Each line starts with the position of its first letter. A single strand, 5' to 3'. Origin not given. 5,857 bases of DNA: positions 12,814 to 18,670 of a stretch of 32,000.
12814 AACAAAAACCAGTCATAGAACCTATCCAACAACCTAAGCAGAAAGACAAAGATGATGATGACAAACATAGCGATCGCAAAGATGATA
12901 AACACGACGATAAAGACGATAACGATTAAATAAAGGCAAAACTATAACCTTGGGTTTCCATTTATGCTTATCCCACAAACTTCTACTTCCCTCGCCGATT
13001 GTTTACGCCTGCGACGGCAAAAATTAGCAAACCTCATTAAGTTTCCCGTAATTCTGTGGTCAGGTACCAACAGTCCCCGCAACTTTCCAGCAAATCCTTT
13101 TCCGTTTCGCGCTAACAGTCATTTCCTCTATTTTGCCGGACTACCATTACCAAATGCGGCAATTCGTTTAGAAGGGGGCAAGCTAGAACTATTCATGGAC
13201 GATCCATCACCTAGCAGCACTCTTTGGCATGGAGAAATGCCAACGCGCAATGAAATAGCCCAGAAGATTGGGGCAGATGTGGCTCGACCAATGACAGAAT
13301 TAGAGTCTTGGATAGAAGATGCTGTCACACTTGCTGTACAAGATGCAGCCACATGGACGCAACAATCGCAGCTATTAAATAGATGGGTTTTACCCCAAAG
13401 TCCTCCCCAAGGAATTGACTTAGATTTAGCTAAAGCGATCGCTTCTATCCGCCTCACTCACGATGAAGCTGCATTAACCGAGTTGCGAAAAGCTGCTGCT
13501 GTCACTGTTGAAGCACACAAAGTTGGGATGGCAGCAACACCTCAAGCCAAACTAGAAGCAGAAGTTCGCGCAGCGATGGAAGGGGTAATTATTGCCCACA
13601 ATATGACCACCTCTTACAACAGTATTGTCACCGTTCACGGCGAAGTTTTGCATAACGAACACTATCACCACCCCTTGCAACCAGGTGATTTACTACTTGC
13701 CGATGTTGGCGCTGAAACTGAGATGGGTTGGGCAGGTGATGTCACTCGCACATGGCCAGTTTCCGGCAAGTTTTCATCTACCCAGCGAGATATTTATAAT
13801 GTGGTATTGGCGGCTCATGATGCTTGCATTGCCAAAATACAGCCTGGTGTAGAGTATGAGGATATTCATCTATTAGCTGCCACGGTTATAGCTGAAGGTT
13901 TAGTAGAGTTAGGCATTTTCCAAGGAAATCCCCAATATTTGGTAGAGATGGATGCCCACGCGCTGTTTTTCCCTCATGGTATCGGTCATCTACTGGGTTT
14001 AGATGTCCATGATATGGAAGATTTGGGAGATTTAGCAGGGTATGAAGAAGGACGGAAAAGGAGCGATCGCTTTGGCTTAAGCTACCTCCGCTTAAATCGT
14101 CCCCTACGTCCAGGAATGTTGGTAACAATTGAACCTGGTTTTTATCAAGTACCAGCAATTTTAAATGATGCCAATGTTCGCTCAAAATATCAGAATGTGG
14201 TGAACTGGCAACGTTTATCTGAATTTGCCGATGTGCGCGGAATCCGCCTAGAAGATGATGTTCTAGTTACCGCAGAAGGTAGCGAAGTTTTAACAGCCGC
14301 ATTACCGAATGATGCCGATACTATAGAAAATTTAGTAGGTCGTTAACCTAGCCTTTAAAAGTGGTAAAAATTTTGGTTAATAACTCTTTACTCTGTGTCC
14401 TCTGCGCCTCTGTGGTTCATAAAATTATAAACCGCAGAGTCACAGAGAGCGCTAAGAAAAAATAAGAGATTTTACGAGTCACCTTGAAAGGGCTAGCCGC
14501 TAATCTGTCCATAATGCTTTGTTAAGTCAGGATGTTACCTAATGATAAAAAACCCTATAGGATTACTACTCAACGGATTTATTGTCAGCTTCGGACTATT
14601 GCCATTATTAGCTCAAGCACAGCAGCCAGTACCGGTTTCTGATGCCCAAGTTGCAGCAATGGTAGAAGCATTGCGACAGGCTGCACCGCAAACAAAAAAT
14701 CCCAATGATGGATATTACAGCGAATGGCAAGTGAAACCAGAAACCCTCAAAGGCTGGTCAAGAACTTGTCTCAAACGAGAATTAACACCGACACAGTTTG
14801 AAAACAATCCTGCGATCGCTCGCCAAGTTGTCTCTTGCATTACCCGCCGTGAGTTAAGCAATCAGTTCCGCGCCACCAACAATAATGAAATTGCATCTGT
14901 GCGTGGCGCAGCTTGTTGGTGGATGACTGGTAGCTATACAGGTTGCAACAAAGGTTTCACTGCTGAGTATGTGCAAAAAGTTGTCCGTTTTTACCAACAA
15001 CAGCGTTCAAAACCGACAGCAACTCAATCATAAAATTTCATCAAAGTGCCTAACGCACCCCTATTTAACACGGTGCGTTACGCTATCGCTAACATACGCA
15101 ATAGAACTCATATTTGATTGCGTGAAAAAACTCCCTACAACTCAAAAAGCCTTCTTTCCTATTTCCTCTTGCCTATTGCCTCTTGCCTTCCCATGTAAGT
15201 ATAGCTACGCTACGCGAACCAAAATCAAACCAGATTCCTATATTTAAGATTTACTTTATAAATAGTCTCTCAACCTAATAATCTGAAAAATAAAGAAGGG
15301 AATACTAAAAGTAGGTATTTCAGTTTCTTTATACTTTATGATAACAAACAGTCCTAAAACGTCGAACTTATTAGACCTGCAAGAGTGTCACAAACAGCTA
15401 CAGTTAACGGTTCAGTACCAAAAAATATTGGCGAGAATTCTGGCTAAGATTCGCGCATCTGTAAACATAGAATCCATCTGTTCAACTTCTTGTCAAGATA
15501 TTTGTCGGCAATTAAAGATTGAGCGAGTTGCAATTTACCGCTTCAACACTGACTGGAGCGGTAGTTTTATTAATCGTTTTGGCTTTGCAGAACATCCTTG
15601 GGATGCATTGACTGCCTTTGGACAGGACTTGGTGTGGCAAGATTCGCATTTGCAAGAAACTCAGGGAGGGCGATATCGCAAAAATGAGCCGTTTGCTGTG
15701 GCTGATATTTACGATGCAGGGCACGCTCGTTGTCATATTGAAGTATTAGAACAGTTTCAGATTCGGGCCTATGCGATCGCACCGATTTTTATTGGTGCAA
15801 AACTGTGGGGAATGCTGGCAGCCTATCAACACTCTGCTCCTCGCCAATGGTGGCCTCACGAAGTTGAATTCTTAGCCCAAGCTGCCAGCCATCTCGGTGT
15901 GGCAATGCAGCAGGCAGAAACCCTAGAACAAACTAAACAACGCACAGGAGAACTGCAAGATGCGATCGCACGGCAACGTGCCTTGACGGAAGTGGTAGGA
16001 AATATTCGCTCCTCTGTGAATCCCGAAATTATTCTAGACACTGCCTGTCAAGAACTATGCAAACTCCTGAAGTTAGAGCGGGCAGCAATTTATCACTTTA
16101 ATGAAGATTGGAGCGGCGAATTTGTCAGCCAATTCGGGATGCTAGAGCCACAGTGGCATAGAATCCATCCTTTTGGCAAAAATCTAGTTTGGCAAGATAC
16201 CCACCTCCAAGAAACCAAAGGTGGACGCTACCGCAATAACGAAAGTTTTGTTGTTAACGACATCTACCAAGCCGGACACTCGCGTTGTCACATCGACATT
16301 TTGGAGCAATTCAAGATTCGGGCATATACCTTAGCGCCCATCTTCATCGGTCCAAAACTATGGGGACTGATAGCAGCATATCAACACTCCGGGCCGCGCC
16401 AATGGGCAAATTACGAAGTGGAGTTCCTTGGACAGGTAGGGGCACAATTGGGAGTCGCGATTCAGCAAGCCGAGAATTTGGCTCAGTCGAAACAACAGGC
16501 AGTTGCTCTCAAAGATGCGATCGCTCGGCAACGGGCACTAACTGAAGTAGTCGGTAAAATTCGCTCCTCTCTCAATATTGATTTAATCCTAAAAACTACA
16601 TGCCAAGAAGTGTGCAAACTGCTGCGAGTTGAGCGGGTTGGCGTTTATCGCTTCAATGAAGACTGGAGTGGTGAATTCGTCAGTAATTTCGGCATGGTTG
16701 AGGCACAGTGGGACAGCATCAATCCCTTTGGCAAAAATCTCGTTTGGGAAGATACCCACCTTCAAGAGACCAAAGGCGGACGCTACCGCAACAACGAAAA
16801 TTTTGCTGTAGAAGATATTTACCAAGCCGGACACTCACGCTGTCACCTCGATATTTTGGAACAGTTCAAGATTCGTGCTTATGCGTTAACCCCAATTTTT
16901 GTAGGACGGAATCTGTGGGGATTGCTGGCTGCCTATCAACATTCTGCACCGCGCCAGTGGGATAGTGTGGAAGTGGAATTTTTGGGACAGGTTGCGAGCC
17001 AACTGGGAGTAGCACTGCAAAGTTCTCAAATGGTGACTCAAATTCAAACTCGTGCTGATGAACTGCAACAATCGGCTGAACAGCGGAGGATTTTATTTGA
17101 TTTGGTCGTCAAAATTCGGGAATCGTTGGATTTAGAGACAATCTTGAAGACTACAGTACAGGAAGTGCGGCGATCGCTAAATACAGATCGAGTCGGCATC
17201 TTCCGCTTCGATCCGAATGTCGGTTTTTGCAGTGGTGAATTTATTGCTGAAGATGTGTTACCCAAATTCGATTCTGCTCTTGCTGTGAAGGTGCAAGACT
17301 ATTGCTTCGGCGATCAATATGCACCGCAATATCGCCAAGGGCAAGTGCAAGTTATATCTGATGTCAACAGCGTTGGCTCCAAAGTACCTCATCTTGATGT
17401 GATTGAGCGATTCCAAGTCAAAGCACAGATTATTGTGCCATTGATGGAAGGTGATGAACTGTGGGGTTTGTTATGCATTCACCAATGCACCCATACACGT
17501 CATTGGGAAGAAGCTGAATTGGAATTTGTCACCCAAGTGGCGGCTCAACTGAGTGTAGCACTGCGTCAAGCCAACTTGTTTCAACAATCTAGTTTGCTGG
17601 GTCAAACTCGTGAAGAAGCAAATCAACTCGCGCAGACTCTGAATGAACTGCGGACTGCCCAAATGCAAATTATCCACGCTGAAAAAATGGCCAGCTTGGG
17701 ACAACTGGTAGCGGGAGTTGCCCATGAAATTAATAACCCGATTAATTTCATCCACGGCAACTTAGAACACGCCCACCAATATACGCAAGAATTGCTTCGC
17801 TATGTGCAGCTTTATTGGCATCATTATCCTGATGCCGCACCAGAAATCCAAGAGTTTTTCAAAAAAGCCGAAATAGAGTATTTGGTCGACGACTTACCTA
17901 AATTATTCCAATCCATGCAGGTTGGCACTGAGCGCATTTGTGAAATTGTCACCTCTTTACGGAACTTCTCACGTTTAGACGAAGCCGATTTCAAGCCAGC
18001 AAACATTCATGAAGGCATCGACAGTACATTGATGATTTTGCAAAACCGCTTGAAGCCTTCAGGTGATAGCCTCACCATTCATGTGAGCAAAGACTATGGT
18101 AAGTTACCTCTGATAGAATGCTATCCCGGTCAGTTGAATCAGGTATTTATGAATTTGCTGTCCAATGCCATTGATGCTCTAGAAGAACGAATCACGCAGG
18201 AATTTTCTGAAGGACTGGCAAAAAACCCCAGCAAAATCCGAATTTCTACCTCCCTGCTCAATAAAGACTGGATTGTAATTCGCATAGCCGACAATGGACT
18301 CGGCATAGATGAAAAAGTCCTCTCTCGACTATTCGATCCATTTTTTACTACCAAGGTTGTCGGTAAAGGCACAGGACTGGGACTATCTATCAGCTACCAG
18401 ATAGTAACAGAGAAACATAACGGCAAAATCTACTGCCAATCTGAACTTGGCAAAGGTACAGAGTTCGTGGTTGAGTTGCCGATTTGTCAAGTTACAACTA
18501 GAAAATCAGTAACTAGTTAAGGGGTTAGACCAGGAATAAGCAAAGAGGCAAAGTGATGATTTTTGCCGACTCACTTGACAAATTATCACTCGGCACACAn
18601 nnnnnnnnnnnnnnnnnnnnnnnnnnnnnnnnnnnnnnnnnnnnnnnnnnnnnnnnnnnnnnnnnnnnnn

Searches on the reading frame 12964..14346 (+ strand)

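Call 9: search_protein_families(library=pfam, proteins=[window:12964-14346:+], max_evalue=0.001)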
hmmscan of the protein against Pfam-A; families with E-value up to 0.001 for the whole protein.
window:12964-14346:+ (460 aa): 2 families
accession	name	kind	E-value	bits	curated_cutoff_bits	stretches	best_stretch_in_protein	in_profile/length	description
PF00557.29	Peptidase_M24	-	7.4e-48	163.5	23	1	173-437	2-208/208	Metallopeptidase family M24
PF05195.22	AMP_N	-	4.6e-17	62.3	24.6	1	16-121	3-114/121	Aminopeptidase P, N-terminal domain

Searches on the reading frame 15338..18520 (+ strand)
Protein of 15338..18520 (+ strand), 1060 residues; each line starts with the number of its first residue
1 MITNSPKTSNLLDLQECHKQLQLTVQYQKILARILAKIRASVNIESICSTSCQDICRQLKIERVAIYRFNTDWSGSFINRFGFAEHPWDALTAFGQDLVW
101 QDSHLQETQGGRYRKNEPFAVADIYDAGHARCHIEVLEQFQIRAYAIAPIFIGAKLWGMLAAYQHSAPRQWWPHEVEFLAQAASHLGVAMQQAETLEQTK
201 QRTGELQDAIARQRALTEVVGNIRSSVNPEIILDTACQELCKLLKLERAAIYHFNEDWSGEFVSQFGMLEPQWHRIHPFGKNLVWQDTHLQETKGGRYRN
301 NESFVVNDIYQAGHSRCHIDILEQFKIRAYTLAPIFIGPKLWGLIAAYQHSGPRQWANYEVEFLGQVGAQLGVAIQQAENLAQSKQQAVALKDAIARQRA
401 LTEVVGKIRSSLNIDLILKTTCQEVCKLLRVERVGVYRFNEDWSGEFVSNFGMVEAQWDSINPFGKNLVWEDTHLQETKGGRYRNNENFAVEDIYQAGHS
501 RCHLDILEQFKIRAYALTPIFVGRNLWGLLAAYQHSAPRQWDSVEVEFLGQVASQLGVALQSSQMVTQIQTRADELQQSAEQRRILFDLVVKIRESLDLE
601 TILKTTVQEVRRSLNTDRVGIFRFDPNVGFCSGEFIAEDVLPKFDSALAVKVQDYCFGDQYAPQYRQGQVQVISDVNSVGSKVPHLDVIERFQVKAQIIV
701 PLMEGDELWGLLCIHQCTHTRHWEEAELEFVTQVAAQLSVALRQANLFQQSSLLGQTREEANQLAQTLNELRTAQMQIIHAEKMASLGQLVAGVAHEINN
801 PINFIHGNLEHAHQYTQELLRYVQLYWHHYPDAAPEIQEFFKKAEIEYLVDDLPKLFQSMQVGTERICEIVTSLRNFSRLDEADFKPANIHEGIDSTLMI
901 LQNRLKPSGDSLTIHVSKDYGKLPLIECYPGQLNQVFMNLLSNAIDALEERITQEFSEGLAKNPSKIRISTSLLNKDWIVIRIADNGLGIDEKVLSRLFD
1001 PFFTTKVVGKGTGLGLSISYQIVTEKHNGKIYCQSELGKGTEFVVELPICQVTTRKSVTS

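Call 9: search_protein_families(library=pfam, proteins=[window:15338-18520:+], max_evalue=0.001)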
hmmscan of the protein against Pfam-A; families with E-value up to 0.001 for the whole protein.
window:15338-18520:+ (1060 aa): 5 families
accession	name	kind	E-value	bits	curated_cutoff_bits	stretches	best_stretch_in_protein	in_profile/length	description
PF01590.32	GAF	-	1.5e-88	294.5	22.4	4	598-742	1-133/133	GAF domain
PF13185.12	GAF_2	-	1.3e-40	139.1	28.6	4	597-742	2-135/136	GAF domain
PF13492.12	GAF_3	-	9.2e-27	94.4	27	0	513-561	81-128/129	GAF domain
PF02518.31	HATPase_c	-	2.2e-25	89.7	26.4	1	932-1049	5-109/111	Histidine kinase-, DNA gyrase B-, and HSP90-like ATPase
PF00512.31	HisKA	-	8.5e-06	26.2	26.9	1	787-812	2-27/66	His Kinase A (phospho-acceptor) domain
